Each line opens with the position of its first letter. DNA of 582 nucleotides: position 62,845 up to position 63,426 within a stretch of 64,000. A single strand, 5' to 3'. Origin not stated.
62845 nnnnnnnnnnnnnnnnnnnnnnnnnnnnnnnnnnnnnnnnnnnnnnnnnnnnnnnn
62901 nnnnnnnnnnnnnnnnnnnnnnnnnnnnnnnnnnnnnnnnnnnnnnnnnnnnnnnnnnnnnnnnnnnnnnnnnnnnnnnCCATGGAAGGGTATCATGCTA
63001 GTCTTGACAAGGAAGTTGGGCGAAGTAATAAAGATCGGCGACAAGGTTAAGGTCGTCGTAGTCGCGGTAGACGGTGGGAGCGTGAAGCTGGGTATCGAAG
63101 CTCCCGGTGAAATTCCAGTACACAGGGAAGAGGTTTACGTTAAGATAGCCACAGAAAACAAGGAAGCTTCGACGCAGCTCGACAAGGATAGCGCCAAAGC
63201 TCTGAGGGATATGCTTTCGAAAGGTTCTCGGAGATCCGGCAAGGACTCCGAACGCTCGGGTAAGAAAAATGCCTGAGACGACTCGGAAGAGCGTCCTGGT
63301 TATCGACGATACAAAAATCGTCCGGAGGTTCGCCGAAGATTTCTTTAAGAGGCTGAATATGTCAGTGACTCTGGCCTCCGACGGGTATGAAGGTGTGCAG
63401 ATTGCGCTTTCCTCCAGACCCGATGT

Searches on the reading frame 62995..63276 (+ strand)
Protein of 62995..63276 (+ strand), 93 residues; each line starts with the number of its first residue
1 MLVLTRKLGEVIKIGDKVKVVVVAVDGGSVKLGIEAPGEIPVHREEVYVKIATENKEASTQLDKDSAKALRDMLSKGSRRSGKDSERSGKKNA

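Call 8: search_protein_families(library=pfam, proteins=[window:62995-63276:+], max_evalue=0.001)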
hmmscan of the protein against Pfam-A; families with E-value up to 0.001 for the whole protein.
window:62995-63276:+ (93 aa): 1 family
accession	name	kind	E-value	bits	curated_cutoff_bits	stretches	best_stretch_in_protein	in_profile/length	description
PF02599.21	CsrA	-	9.2e-23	80.4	27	1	1-52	1-52/53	Global regulator protein family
